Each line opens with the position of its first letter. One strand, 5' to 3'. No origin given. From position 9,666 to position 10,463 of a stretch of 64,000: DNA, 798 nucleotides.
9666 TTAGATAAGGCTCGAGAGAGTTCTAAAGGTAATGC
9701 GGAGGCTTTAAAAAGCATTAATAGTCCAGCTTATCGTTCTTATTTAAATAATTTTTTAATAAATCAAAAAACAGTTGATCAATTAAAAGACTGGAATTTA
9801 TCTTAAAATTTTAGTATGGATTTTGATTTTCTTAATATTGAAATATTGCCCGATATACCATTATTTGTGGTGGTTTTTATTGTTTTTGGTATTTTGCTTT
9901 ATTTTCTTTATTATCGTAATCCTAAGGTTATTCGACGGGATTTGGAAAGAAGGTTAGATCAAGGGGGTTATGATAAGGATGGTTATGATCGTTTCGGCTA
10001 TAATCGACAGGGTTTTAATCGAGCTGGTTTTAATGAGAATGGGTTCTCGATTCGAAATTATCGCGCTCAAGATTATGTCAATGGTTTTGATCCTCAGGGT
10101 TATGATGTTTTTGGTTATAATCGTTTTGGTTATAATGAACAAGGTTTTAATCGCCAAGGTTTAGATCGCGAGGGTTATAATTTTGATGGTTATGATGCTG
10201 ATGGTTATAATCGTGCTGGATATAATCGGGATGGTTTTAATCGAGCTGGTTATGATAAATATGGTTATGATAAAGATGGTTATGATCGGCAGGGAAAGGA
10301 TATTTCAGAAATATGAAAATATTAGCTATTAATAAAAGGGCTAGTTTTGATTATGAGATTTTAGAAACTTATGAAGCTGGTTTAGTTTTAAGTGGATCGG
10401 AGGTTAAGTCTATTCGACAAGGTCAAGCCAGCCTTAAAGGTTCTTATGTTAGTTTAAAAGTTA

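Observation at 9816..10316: Membrane-tethered protein built from about 22 G-[YF]-[DN]-x-x pentapeptide units, wedged between tig and smpB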

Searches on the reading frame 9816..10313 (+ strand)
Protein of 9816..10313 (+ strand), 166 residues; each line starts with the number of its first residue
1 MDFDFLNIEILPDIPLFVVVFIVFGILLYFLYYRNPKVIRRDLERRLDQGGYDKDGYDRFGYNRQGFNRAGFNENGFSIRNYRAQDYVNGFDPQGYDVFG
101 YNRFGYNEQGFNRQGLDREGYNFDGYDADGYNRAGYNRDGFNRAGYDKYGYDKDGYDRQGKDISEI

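Call 3: search_protein_families(library=pfam, proteins=[window:9816-10313:+], max_evalue=1)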
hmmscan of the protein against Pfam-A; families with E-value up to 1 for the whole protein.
window:9816-10313:+ (166 aa): 0 families

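Call 4: search_protein_families(library=ncbifam, proteins=[window:9816-10313:+], max_evalue=1)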
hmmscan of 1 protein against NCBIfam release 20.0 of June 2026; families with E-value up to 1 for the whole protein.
window:9816-10313:+ (166 aa): 1 family
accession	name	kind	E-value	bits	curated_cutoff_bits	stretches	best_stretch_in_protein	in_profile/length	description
NF033900.0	T4SS_IcmE_DotG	equivalog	0.015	13.4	750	1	54-147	553-657/1008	type IVB secretion system protein DotG/IcmE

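Call 6: find_homologous_proteins(query=window:9816-10313:+, max_evalue=0.001)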
Query window:9816-10313:+ (166 aa): 305 proteins with E <= 0.001 among 463 candidates; the best 120 are listed.
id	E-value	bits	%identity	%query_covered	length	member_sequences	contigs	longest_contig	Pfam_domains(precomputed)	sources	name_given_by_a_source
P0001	4.6e-47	178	44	72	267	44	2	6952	-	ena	-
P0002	1.1e-33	135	42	72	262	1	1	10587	-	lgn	-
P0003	6.1e-32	129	45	70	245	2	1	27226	-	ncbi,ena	-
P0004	1.7e-31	127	47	70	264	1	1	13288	-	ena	-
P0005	7.0e-30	122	46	71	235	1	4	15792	-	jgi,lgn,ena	jgi:hypothetical protein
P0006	4.3e-29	120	58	46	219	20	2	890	-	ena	-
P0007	5.4e-28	116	48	71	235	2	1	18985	-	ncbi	-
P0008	2.3e-27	114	35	68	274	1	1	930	-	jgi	jgi:hypothetical protein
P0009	8.1e-27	112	41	89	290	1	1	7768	-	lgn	-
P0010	3.9e-26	110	51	70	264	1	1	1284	-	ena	-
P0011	5.0e-26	110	41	87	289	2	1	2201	-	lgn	-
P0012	2.0e-25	108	50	67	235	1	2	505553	-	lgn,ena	-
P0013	4.8e-25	106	48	66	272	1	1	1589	-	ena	-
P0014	9.1e-25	105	41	87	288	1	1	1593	-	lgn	-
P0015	1.9e-24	104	48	71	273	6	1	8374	-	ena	-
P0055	1.1e-19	89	50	69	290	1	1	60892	-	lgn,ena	-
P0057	1.5e-19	88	42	93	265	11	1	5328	PF13643.12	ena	-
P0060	3.6e-19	87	32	94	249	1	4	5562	PF05168.20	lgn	-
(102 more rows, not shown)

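Call 18: search_solved_structures(query=window:9816-10313:+, max_evalue=10, show_alignments=2)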
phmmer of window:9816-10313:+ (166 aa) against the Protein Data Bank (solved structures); distinct sequences matched with E-value up to 10: 8.
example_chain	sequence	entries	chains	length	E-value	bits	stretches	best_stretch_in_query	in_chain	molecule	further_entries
7muc_AG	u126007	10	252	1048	3.9e-05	26.7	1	51-156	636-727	IcmE protein | IcmE (DotG)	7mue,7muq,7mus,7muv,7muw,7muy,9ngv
9ngw_A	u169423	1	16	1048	3.9e-05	26.7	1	51-156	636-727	IcmE (DotG)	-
9wcx_d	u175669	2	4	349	0.0094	19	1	13-130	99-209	cytochrome-c oxidase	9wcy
8hcr_E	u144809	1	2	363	0.27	14.2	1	13-127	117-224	CYTOCHROME AA3 SUBUNIT CtaC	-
3tcv_A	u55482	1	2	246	0.49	13.4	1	95-139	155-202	GCN5-related N-acetyltransferase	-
6m6z_A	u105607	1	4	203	1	12.3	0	18-45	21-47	TMH4C4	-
7rh6_Q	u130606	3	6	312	1.3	12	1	13-124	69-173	Cytochrome aa3 subunit 2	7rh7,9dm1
6adq_E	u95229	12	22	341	1.6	11.6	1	13-124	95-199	Cytochrome c oxidase subunit 2 | Cytochrome aa3 subunit 2 | cytochrome-c oxidase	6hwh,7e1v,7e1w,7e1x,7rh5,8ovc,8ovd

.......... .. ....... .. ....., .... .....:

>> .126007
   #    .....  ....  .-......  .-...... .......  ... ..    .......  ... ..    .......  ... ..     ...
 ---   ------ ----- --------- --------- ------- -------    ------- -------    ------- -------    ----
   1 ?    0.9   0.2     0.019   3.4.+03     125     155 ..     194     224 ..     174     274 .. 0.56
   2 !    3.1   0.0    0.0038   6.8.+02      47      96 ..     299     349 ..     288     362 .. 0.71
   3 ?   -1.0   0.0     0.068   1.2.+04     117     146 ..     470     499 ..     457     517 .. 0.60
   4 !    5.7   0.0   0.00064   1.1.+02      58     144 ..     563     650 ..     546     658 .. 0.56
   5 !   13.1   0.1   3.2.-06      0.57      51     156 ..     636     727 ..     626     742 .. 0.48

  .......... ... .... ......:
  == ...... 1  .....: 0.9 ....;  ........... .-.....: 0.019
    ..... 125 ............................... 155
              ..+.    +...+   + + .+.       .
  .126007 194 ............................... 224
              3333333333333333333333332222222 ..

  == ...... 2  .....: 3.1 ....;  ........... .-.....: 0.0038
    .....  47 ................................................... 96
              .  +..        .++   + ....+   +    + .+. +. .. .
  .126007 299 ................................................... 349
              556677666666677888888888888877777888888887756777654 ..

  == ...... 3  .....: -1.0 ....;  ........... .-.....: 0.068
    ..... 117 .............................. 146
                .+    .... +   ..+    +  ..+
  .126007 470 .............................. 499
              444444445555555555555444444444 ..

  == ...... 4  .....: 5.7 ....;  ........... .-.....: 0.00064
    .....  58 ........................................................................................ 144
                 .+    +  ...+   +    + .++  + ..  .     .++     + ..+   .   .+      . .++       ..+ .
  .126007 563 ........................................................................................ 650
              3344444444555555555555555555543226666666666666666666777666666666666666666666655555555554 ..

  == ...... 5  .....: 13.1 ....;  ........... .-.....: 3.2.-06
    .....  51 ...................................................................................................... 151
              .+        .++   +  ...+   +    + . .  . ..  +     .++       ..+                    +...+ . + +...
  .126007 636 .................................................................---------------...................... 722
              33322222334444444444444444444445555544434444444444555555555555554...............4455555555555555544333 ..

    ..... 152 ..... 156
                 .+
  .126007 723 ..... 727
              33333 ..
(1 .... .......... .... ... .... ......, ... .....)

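Call 23: search_protein_families(library=pfam, alignment_id=A3, max_evalue=0.01)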
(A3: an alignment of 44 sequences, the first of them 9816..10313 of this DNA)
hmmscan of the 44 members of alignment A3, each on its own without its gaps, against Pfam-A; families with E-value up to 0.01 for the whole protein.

A. member 1, window:9816-10313:+ (166 aa): 0 families

B. families by the number of members that match (of 44 scanned): 4 families
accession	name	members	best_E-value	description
PF13643.11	DUF4145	9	5.3e-09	Domain of unknown function (DUF4145)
PF05168.19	HEPN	3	4.3e-06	HEPN domain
PF06957.17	COPI_C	1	0.0021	Coatomer (COPI) alpha subunit C-terminus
PF01934.22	HepT-like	1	0.0068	Ribonuclease HepT-like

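Call 24: search_protein_families(library=phrogs, proteins=[P0001, P0003, P0005, P0012, P0009, P0057, P0002, P0004, window:9816-10313:+], max_evalue=0.01)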
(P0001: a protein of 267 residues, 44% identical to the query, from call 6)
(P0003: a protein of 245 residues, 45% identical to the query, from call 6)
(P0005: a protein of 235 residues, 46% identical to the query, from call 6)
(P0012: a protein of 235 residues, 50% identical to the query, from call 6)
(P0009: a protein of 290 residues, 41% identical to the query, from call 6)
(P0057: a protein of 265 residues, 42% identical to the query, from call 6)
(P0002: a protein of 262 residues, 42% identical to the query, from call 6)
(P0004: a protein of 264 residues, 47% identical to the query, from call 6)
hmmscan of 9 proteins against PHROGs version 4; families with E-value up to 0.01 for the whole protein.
P0001 (267 aa): 0 families

P0003 (245 aa): 0 families

P0005 (235 aa): 0 families

P0012 (235 aa): 0 families

P0009 (290 aa): 0 families

P0057 (265 aa): 1 family
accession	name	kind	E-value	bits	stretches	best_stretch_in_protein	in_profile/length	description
phrog_1305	-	DNA, RNA and nucleotide metabolism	4.8e-09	36.9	1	165-253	117-200/226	DNA binding protein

P0002 (262 aa): 0 families

P0004 (264 aa): 0 families

window:9816-10313:+ (166 aa): 0 families

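Call 26: predict_structure(protein=window:9816-10313:+)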
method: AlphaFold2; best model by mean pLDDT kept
length: 166 residues; sequences in the alignment: 1
mean_pLDDT: 59.3   pTM: 0.23
mean pLDDT of the five models: 59.3, 53.5, 52.3, 50.7, 48.2
residues with pLDDT >= 90: 14; 70-90: 45; 50-70: 30; < 50: 77
segments of 3 or more residues with pLDDT < 50: 51-54, 56-59, 61-74, 76-117, 119-128, 130-132
pLDDT, mean of each block of 10 residues (from residue 1): 57 81 94 78 68 48 43 45 38 40 35 39 42 64 83 84 74
secondary structure, 60 per line:
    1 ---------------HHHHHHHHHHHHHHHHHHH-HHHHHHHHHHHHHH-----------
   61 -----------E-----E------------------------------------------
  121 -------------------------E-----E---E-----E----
elements in order: H16-34 H36-49

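Call 32: find_related_loci(query=A1, collection=metagenome_contigs, flank=4000)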
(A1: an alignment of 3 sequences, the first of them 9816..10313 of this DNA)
Query A1 (166 aa) in metagenome_contigs; peptide patterns used: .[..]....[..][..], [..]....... (x = any residue, [..] = any of these).
599 stretches matched a pattern (row limit reached: there are more); 2 encode a relative of the query (tblastn E <= 1e-3); 2 distinct loci.
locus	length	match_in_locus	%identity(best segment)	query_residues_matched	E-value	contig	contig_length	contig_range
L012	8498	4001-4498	70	1-166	7e-77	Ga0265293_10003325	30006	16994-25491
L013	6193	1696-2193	63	1-166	8e-70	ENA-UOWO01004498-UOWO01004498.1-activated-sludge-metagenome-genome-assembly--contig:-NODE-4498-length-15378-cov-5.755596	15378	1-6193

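Call 33: predict_structure(alignment_id=A3)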
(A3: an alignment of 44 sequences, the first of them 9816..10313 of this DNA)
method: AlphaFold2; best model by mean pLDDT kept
length: 166 residues; sequences in the alignment: 44
mean_pLDDT: 87.2   pTM: 0.55
mean pLDDT of the five models: 87.2, 86.9, 86.1, 85.4, 83.3
residues with pLDDT >= 90: 106; 70-90: 37; 50-70: 22; < 50: 1
segments of 3 or more residues with pLDDT < 50: none
pLDDT, mean of each block of 10 residues (from residue 1): 55 76 81 66 76 93 94 93 92 95 97 97 98 98 97 93 81
secondary structure, 60 per line:
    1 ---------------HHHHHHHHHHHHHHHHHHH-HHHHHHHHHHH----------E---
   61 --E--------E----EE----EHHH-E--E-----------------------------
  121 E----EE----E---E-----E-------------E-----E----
elements in order: H16-34 H36-46

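Call 36: fold_search(model_id=the predicted structure, library=pdb)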
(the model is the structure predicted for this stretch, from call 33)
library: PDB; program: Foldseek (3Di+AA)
matches with E <= 10: 0; with E <= 0.001: 0
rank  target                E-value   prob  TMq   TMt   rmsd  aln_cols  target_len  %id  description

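Call 37: search_protein_representatives(protein=window:9816-10313:+)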
Query: 166 residues. Proteins with E-value up to 0.001 (for the whole library): 2463; up to 1e-10: 912; up to 1e-30: 153. The best 150 are listed.
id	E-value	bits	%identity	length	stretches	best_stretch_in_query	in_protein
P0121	1.5e-111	386.6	41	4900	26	50-160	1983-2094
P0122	3.4e-107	372.4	50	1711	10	51-162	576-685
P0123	6.9e-100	348.6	47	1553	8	48-162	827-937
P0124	3.8e-91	320.1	57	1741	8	90-160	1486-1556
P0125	4.4e-89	313.4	52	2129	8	89-162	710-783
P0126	4.1e-88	310.2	51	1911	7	51-162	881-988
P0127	2.8e-85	301.0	54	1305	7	92-162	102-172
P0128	1.5e-84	298.6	49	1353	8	51-160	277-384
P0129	4.2e-84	297.1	51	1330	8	51-160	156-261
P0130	1.9e-81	288.5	44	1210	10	49-164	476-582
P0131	4.2e-79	280.8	51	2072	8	46-162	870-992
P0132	8.1e-79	279.9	52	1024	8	89-163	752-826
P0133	1.1e-76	273.0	50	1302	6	51-160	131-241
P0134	5.5e-76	270.7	53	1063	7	88-162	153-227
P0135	2.3e-74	265.4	50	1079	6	51-161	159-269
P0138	3.2e-71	255.2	52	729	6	47-160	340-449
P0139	1.3e-69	249.9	52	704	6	89-162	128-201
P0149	4.4e-59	215.6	48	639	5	51-156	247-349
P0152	9.5e-57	208.0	46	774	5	43-162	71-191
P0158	1.3e-54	201.0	48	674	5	57-157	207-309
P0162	3.7e-52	193.0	53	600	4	91-163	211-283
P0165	2.0e-51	190.7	51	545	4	55-160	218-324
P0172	1.7e-49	184.4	46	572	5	39-158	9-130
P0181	1.4e-46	174.8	53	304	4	90-162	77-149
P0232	9.2e-36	139.6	49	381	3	48-160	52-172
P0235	2.0e-35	138.5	57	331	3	51-162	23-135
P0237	3.1e-35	137.9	44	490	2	22-160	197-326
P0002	3.4e-34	134.5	44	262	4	51-161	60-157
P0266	2.0e-31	125.5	47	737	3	44-160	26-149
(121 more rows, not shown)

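Call 40: search_protein_families(library=pfam, proteins=[P0162, P0139, P0138, P0235, P0232, P0181, P0165, P0149, P0158, P0172], max_evalue=0.001)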
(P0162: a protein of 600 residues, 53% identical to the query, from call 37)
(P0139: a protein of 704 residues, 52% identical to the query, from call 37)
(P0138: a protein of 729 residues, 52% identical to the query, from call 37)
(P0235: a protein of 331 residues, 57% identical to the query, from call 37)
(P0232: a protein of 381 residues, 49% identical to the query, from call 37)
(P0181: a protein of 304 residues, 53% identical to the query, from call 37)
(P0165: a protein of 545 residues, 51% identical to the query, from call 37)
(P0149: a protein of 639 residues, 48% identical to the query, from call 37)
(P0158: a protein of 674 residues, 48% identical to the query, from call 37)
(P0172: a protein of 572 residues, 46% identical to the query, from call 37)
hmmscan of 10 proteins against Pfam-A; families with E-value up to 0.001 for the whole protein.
P0162 (600 aa): 1 family
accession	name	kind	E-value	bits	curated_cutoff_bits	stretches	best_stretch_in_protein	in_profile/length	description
PF03743.19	TrbI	-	7.4e-06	26.4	35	1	495-590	96-186/188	Bacterial conjugation TrbI-like protein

P0139 (704 aa): 3 families
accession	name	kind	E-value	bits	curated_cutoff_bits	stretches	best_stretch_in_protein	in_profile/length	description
PF00580.27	UvrD-helicase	-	3.7e-05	24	23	1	619-675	3-57/271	UvrD/REP helicase N-terminal domain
PF13245.12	AAA_19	-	0.00035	21.2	25.1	1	624-673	4-51/134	AAA domain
PF02559.22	CarD_TRCF_RID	-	0.00092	19.7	23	0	370-402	1-39/57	CarD-like/TRCF RID domain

P0138 (729 aa): 4 families
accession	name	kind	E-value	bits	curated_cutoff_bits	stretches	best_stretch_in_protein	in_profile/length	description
PF13360.13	PQQ_2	-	3e-12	47.1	27.6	2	25-256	15-231/233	Outer membrane protein assembly factor BamB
PF13570.13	Beta-prop_ACSF4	-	3.7e-08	33.6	133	1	59-256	37-249/329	Beta-alanine-activating enzyme, beta-propeller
PF05287.17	PMG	-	2.3e-07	31.5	29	0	546-610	108-172/180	PMG protein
PF25296.1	Decapeptide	-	1.1e-05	25.6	45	0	413-476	10-73/74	Decapeptide repeat region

P0235 (331 aa): 1 family
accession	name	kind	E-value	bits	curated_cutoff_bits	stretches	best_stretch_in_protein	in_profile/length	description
PF25296.1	Decapeptide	-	0.00018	21.8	45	0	47-110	10-73/74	Decapeptide repeat region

P0232 (381 aa): 1 family
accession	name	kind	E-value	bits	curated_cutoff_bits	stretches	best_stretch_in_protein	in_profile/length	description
PF13643.11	DUF4145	-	1.3e-07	32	23.1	1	279-359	5-78/88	Domain of unknown function (DUF4145)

P0181 (304 aa): 0 families

P0165 (545 aa): 0 families

P0149 (639 aa): 2 families
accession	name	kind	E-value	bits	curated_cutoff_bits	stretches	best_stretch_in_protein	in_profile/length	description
PF00580.27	UvrD-helicase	-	3.2e-05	24.2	23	1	552-613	4-63/271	UvrD/REP helicase N-terminal domain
PF13245.12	AAA_19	-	0.00024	21.8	25.1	1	559-605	8-51/134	AAA domain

P0158 (674 aa): 1 family
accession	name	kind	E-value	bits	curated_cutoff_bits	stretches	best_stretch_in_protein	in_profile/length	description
PF02493.26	MORN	-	3.3e-21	74.2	22.5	1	486-502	1-17/23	MORN repeat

P0172 (572 aa): 1 family
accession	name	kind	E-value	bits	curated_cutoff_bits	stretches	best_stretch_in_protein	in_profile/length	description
PF13391.12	HNH_2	-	2.5e-13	50.1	21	1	472-525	1-66/66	HNH endonuclease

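Call 48: search_protein_families(library=pfam, proteins=[P0121, P0122], max_evalue=0.01)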
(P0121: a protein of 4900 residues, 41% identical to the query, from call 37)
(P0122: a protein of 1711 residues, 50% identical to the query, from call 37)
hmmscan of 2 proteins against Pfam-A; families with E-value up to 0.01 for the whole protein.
P0121 (4900 aa): 0 families

P0122 (1711 aa): 2 families
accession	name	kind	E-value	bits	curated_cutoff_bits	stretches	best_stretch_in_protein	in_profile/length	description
PF05287.17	PMG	-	1.2e-15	58.5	29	1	317-373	112-168/180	PMG protein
PF25296.1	Decapeptide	-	3.1e-10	40.2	45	0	547-618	2-73/74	Decapeptide repeat region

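Call 49: fold_search(model_id=the predicted structure, library=viral)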
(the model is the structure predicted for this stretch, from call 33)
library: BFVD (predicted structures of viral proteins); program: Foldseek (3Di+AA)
matches with E <= 10: 1; with E <= 0.001: 0
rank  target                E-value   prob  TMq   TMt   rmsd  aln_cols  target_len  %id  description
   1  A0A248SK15            1.8e+00  0.90  0.14  0.15   0.6        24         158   38  (no name in the UniProt tables at hand)

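Call 50: find_encoding_contigs(protein=P0055, flank=6000, max_places=3)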
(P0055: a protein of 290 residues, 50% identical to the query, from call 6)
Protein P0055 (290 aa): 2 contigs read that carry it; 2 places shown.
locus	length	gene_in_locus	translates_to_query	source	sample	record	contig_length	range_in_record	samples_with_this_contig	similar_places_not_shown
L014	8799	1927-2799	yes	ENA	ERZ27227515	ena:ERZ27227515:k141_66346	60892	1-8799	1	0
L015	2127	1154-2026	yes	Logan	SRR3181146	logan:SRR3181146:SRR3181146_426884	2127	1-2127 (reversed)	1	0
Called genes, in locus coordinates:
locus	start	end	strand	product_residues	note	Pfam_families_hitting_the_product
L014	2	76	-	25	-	?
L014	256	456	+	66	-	-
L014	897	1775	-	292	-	-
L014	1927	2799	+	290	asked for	-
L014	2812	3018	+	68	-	-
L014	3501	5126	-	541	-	PF00118:Cpn60_TCP1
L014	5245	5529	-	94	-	PF00166:Cpn10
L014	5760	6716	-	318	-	PF00781:DAGK_cat, PF19279:YegS_C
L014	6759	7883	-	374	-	PF22020:RlmL_1st, PF02926:THUMP, PF01170:UPF0020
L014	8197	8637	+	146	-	PF04138:GtrA_DPMS_TM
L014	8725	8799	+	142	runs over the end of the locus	PF01957:NfeD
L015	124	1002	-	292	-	-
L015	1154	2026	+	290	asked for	-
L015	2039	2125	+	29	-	?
